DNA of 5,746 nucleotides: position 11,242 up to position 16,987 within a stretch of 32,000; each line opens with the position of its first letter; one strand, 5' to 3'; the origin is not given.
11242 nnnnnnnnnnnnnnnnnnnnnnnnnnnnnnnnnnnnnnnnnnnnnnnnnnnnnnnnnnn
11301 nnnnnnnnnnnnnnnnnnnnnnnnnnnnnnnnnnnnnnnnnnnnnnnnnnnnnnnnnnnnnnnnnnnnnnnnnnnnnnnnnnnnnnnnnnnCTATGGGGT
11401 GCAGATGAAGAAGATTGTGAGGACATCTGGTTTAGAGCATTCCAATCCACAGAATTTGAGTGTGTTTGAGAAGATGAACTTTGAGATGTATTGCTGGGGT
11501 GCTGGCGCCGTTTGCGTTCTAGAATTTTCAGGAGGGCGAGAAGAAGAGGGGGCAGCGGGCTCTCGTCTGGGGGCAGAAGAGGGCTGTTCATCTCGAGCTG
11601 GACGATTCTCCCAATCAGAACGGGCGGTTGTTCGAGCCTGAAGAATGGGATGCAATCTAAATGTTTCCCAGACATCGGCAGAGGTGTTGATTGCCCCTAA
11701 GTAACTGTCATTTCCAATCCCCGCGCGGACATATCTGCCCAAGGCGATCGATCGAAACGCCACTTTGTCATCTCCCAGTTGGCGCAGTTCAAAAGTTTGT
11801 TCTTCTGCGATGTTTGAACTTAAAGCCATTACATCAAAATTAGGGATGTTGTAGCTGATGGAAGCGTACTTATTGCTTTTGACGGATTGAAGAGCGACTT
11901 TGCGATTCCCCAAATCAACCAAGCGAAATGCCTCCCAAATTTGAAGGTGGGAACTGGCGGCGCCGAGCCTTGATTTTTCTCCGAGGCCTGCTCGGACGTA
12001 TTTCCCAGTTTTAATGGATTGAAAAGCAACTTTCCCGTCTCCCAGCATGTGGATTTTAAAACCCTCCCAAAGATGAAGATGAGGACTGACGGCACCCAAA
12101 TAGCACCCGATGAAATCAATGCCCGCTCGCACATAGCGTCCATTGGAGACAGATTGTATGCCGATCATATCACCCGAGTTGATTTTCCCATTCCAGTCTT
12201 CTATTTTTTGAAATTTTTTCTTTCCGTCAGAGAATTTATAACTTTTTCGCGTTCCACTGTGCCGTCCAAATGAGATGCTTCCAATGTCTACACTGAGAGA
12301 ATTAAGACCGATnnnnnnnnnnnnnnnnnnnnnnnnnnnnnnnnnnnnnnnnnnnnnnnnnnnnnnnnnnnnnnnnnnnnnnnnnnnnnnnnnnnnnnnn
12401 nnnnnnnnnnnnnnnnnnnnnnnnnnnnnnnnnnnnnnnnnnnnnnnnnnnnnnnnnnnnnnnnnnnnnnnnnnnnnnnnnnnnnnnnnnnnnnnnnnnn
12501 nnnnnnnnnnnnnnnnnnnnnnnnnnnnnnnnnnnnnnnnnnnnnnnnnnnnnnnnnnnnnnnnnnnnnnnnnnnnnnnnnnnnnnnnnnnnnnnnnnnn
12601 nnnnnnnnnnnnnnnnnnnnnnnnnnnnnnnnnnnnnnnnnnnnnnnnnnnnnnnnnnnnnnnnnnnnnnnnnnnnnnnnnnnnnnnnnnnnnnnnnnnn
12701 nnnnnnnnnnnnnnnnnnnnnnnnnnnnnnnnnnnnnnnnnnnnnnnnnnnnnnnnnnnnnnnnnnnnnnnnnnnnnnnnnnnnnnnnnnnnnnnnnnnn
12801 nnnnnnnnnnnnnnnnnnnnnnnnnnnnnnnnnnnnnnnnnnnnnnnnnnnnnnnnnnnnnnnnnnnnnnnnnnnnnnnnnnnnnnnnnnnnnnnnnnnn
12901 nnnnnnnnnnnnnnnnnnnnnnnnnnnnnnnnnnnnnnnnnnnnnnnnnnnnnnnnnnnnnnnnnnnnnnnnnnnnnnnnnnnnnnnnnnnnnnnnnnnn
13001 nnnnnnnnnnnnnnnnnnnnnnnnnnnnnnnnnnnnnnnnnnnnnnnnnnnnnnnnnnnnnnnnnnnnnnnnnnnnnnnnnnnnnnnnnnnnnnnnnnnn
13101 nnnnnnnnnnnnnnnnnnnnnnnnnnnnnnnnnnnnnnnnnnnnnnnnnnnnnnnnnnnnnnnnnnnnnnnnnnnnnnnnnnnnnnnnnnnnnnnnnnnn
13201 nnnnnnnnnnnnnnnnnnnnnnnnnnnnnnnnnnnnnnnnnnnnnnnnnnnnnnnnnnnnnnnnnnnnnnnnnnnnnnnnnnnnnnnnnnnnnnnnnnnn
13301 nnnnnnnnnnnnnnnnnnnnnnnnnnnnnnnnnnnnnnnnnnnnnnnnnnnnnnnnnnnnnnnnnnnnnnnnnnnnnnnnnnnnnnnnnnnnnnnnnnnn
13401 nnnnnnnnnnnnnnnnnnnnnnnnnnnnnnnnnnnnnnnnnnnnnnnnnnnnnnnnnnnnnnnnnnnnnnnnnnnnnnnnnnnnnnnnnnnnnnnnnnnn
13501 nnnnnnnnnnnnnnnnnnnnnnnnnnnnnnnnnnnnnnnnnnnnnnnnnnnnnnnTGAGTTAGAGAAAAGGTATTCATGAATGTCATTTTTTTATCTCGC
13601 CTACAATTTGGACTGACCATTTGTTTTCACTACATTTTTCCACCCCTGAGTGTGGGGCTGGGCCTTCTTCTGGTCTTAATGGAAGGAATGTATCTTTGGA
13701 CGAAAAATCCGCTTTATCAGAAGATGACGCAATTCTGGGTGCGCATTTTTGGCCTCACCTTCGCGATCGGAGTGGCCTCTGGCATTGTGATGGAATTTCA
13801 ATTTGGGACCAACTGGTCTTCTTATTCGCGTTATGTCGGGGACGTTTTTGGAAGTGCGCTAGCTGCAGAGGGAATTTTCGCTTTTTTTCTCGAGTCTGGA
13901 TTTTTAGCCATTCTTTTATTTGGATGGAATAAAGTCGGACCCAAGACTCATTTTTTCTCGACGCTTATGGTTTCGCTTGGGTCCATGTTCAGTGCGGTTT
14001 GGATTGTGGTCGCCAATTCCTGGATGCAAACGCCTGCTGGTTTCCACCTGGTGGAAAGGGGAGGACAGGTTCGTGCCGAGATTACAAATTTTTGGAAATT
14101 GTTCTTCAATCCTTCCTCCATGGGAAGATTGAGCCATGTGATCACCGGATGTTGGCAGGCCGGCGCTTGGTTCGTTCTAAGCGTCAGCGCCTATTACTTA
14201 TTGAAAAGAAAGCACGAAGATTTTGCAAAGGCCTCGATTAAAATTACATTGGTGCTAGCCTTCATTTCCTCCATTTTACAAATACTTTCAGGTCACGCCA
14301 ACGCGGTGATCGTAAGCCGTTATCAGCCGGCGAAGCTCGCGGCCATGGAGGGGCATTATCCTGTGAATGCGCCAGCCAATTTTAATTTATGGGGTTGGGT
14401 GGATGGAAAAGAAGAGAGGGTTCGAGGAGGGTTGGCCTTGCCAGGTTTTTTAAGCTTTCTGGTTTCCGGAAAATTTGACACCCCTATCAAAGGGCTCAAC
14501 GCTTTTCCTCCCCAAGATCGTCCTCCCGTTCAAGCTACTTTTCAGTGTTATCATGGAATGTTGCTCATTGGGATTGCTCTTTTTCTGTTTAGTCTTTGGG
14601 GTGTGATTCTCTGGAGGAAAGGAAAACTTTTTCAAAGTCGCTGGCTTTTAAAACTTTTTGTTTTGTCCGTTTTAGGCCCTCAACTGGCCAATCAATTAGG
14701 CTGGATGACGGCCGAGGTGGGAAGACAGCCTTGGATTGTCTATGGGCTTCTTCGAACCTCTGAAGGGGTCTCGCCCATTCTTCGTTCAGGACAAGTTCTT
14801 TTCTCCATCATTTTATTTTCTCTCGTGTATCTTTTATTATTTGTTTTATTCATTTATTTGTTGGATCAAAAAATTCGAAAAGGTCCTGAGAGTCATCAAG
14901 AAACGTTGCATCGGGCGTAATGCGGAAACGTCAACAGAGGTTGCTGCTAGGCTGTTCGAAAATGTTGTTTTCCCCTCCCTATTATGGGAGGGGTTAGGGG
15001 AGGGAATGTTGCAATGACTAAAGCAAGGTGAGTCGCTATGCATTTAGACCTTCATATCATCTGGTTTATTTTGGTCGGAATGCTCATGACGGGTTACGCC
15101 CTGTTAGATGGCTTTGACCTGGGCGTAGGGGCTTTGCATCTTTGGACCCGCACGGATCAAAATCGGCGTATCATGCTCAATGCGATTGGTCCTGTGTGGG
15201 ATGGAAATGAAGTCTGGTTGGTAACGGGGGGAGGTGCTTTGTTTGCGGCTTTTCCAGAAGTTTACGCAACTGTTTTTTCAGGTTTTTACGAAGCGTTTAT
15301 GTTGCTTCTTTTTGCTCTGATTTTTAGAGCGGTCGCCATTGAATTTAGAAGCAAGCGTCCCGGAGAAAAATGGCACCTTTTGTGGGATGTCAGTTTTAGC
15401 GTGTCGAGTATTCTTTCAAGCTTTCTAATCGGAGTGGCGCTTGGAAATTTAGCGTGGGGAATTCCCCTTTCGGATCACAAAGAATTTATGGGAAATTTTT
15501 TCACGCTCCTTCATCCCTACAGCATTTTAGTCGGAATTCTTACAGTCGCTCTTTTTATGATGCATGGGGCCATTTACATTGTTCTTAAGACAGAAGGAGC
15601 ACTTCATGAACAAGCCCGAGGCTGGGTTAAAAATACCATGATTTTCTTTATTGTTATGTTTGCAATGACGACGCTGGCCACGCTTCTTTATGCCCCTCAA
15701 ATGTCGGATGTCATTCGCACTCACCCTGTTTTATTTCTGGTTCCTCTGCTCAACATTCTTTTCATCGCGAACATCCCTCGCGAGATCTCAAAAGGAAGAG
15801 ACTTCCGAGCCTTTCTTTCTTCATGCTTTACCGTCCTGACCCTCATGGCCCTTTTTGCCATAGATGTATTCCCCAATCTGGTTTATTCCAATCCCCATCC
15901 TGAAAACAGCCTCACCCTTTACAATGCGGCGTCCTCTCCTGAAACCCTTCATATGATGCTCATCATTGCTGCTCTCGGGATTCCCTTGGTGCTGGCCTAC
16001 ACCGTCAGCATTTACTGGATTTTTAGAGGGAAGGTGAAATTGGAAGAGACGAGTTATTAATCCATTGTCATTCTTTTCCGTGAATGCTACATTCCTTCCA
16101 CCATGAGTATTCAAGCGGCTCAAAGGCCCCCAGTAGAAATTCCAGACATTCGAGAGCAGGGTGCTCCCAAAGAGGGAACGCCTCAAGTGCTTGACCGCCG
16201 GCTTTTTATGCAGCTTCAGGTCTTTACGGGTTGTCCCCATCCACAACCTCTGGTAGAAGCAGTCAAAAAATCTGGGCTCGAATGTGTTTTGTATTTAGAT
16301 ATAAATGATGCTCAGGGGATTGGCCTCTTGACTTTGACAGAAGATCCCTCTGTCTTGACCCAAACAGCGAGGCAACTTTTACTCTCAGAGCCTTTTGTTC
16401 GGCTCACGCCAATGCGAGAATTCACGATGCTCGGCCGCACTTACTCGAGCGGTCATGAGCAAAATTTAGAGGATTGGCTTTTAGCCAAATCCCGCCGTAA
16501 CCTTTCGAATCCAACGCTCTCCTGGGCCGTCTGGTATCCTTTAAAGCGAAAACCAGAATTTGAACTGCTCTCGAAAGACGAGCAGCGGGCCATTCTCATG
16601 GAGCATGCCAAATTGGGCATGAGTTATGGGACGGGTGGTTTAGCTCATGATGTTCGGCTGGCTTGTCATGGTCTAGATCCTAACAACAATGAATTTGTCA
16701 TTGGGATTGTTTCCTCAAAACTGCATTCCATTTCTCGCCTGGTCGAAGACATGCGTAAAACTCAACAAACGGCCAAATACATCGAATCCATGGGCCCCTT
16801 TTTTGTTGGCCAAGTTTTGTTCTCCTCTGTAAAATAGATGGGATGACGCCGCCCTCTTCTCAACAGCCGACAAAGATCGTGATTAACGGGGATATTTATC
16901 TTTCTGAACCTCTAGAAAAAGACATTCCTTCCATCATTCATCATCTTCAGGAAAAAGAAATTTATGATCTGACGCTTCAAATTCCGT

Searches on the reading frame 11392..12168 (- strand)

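Call 19: search_protein_families(library=pfam, proteins=[window:11392-12168:-])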
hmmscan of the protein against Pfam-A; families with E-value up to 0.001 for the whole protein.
window:11392-12168:- (258 aa): 2 families
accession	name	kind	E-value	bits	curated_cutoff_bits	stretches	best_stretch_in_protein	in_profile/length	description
PF25490.1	DUF7910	-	3.3e-14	53.6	35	2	41-131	4-93/140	Domain of unknown function (DUF7910)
PF06229.18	FRG1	-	0.00058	20.1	27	0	37-129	30-114/189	FRG1-like domain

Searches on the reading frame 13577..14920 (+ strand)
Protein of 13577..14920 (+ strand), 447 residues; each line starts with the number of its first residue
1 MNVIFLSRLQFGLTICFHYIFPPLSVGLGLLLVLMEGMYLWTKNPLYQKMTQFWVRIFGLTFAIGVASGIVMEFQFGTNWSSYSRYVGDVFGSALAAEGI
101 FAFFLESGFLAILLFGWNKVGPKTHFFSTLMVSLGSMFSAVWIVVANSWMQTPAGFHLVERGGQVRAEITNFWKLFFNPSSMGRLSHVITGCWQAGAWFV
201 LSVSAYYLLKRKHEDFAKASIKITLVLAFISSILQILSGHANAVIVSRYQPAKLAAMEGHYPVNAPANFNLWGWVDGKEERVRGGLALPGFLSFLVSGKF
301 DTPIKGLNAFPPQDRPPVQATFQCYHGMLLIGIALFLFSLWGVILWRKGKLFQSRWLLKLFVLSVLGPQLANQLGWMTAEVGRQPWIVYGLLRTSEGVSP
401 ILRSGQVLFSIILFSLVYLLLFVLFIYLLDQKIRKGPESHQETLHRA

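Call 6: search_protein_families(library=pfam, proteins=[window:13577-14920:+], max_evalue=0.001)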
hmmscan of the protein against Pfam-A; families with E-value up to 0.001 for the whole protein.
window:13577-14920:+ (447 aa): 1 family
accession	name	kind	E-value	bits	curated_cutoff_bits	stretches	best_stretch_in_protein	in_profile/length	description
PF01654.22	Cyt_bd_oxida_I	-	1.1e-164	548.4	26.2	1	6-437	1-418/418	Cytochrome bd terminal oxidase subunit I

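Call 63: find_homologous_proteins(query=window:13577-14920:+, max_evalue=1e-50)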
Query window:13577-14920:+ (447 aa): 8000 proteins with E <= 1e-50 among 8000 candidates; the best 120 are listed.
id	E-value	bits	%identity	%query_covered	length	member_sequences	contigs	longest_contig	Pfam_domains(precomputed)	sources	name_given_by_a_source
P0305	0.0e+0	1008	100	100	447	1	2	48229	PF01654.23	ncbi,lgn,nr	ncbi:MAG: cytochrome ubiquinol oxidase subunit I [Chlamydiae bacterium]|nr:cytochrome ubiquinol oxid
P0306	4.5e-220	749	73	100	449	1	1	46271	PF01654.23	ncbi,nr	ncbi:MAG: cytochrome ubiquinol oxidase subunit I [Candidatus Omnitrophica bacterium]|nr:cytochrome u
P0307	3.3e-218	743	73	100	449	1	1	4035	PF01654.23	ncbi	-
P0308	5.8e-218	742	72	99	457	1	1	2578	PF01654.23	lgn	-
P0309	2.4e-217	740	73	98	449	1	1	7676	PF01654.23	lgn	-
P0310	1.1e-216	738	72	100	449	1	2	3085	PF01654.23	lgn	-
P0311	9.2e-216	735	73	99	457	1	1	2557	PF01654.23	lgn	-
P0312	2.4e-215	734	73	98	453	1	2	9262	PF01654.23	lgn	-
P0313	8.8e-214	729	69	100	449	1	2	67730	PF01654.23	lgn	-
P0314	1.1e-211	722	73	98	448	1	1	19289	PF01654.23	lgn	-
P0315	1.2e-210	718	69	100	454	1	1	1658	PF01654.23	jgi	jgi:cytochrome d ubiquinol oxidase subunit I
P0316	1.7e-210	718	69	100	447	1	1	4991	PF01654.23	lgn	-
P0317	2.8e-210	717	70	100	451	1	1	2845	PF01654.23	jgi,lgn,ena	-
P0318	3.3e-209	713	70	98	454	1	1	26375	PF01654.23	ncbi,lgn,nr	ncbi:MAG: cytochrome ubiquinol oxidase subunit I [Candidatus Omnitrophica bacterium]|nr:cytochrome u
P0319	5.4e-209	713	71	100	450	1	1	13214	PF01654.23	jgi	jgi:cytochrome d ubiquinol oxidase subunit I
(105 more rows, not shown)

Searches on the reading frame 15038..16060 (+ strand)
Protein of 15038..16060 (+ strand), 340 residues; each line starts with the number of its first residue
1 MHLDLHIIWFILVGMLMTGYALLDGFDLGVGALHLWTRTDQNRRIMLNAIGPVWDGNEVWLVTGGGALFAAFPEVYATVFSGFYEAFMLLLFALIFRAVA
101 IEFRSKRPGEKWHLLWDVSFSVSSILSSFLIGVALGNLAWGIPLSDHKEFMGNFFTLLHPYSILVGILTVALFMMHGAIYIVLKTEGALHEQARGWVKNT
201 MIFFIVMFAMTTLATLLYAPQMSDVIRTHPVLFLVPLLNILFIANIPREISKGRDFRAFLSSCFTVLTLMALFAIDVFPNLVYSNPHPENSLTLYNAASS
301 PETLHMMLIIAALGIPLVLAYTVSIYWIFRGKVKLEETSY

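Call 6: search_protein_families(library=pfam, proteins=[window:15038-16060:+], max_evalue=0.001)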
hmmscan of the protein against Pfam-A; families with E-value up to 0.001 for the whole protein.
window:15038-16060:+ (340 aa): 1 family
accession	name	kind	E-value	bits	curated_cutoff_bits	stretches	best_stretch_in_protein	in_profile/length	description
PF02322.20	Cyt_bd_oxida_II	-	4.2e-105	351.9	35.6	1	5-329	1-302/302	Cytochrome bd terminal oxidase subunit II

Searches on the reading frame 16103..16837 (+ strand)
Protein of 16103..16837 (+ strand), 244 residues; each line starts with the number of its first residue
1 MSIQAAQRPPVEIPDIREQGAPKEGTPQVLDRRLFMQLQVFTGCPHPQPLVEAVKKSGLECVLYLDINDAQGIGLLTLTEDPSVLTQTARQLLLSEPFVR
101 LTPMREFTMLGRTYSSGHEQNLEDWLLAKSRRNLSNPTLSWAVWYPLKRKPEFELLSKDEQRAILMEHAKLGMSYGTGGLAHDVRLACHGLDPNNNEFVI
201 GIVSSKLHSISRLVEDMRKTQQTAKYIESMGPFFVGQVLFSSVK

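Call 6: search_protein_families(library=pfam, proteins=[window:16103-16837:+], max_evalue=0.001)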
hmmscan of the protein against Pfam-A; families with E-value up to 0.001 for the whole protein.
window:16103-16837:+ (244 aa): 1 family
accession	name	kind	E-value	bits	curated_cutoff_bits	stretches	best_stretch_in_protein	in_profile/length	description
PF06778.18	Chlor_dismutase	-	1e-14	55.1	25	1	128-238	84-188/189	Chlorite dismutase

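Call 69: search_protein_families(library=ncbifam, proteins=[window:16103-16837:+], max_evalue=0.01)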
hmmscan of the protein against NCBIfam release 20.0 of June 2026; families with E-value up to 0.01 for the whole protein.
window:16103-16837:+ (244 aa): 3 families
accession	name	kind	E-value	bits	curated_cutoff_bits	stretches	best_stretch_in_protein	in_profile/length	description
NF042928.1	HemQ_actino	equivalog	2.4e-08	33.5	235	1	139-238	116-209/220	hydrogen peroxide-dependent heme synthase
NF008913.0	PRK12276.1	equivalog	3.1e-07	30.4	253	1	113-239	112-237/248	hydrogen peroxide-dependent heme synthase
NF007124.0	PRK09565.1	equivalog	0.00096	18.6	446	1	133-238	142-246/637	heme-binding protein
